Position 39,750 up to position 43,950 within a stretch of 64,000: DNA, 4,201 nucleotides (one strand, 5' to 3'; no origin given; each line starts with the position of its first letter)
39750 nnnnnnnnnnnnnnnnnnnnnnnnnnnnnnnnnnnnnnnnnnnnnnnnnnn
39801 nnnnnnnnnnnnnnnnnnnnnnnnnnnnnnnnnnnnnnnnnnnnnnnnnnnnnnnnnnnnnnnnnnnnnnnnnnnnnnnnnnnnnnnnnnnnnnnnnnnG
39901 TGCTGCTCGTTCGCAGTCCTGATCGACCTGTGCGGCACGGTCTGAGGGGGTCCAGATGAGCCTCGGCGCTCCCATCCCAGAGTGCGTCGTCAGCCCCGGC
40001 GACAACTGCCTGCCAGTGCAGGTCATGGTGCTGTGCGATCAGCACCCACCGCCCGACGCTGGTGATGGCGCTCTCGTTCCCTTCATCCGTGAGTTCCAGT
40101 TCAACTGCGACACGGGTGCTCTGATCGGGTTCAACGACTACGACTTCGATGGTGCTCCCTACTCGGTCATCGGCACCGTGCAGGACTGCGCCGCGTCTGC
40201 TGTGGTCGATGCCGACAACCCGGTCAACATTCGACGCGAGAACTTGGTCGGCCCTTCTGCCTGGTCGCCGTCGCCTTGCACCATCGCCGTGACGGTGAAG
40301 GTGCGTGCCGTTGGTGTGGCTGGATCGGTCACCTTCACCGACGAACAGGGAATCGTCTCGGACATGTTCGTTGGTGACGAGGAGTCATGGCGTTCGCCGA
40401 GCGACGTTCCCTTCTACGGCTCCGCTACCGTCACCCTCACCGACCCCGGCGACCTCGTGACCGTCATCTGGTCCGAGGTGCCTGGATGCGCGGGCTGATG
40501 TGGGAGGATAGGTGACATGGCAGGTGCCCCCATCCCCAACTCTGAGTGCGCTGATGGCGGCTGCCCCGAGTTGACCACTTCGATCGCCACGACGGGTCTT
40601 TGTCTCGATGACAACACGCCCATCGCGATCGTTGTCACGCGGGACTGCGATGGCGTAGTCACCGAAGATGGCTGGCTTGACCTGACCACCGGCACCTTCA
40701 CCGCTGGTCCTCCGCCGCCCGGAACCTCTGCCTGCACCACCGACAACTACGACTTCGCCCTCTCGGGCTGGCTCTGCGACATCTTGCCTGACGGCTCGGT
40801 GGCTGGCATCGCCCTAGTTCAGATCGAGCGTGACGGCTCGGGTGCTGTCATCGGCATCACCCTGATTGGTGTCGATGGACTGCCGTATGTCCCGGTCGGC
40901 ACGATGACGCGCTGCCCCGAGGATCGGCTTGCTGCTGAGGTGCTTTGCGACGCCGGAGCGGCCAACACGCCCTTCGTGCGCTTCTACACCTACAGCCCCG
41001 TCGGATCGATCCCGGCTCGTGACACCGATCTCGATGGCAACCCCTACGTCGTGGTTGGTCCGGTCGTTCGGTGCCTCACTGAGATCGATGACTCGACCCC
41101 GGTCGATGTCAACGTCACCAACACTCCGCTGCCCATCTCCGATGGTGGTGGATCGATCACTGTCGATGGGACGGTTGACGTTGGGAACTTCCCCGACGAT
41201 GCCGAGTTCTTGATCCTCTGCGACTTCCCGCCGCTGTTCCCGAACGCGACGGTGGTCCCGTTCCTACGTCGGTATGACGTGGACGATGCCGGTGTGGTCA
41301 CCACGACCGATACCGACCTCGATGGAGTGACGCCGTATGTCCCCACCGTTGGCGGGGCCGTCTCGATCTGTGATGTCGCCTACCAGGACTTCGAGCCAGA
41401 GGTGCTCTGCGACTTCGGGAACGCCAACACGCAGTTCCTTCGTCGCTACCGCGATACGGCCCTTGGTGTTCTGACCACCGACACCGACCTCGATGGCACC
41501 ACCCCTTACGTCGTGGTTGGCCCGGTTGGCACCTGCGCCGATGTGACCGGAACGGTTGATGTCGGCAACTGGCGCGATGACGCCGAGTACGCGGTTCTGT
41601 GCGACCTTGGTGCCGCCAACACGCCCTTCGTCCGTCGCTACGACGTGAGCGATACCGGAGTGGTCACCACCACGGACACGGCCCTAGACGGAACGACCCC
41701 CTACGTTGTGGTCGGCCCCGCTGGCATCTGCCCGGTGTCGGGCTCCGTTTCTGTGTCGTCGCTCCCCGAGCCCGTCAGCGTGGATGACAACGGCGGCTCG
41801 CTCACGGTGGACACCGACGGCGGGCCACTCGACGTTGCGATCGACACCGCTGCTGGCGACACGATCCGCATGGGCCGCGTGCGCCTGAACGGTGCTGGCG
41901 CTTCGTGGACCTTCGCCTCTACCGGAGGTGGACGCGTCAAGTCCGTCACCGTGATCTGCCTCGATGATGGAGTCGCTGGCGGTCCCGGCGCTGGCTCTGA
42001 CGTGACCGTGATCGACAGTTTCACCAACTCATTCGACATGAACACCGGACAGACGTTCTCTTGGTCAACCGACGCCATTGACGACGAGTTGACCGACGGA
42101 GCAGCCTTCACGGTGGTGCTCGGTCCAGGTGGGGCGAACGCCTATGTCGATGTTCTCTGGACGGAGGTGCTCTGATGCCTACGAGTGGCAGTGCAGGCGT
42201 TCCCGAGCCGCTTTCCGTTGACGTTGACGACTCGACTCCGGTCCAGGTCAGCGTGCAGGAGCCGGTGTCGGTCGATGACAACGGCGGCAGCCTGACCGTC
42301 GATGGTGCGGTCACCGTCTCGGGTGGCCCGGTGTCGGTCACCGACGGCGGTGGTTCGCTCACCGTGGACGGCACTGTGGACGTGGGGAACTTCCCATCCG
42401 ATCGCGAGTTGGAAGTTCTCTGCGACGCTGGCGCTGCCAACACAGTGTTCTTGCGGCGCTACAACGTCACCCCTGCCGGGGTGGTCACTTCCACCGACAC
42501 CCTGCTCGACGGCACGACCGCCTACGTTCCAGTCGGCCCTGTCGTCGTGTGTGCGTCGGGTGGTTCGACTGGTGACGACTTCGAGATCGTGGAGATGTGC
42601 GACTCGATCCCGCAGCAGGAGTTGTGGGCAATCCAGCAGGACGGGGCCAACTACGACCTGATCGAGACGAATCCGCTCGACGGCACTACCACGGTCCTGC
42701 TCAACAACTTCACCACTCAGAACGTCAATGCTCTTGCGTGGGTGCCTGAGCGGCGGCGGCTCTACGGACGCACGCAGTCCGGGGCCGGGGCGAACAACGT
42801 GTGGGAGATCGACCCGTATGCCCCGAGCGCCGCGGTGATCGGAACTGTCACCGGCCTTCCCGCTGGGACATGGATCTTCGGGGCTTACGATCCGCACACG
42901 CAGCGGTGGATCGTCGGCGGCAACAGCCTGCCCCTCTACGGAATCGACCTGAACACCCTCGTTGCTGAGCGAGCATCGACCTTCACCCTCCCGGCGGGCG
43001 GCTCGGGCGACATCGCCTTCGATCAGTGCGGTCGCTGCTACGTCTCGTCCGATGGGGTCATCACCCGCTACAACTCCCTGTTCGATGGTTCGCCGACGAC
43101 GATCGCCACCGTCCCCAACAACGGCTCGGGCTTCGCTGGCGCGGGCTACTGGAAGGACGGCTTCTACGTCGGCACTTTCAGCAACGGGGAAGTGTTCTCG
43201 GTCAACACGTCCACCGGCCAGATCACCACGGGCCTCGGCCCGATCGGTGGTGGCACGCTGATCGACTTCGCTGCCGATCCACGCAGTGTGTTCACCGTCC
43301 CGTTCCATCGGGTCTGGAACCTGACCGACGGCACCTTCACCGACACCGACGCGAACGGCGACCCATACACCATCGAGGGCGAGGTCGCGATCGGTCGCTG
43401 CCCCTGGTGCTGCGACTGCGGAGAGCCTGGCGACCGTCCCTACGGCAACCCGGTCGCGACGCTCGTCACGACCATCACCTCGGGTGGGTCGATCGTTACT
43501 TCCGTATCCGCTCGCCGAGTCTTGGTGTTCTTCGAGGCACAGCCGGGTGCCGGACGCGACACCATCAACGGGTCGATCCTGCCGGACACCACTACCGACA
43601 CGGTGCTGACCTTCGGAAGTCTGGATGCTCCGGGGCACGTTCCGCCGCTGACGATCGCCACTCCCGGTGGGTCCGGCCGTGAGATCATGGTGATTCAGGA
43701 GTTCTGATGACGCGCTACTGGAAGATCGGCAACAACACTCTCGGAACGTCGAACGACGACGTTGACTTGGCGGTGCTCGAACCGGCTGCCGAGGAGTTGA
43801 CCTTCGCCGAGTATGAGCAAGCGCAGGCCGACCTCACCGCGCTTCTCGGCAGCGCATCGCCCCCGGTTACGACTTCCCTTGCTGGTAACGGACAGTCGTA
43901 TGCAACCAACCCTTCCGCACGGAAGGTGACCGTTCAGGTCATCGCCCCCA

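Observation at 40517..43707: Three adjacent paralogous genes built from a ~45-aa tandem repeat (candidate host-range fibres)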

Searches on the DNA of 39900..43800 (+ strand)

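Call 3: search_dna_similar(query=window:39900-43800:+, collection=phages, mode=near, max_rows=20)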
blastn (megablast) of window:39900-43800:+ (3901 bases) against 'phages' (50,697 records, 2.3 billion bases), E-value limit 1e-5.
No match.

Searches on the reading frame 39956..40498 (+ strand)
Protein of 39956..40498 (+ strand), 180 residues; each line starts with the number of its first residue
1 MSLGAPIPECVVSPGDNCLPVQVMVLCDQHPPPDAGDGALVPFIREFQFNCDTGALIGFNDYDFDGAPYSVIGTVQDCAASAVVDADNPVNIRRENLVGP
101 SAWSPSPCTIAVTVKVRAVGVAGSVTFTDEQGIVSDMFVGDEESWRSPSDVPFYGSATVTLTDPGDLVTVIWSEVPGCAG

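Call 4: search_protein_families(library=pfam, proteins=[window:39956-40498:+], max_evalue=0.1)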
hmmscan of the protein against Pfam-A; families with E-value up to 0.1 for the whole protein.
window:39956-40498:+ (180 aa): 0 families

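Call 5: search_protein_families(library=phrogs, proteins=[window:39956-40498:+], max_evalue=0.01)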
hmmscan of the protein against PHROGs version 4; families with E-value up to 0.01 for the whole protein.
window:39956-40498:+ (180 aa): 1 family
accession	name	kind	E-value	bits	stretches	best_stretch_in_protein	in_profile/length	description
phrog_18824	-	unknown function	5.2e-09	36.3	1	23-87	340-398/936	-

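Call 77: search_protein_families(library=ncbifam, proteins=[window:39956-40498:+], max_evalue=0.01)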
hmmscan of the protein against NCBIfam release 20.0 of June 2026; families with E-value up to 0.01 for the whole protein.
window:39956-40498:+ (180 aa): 0 families
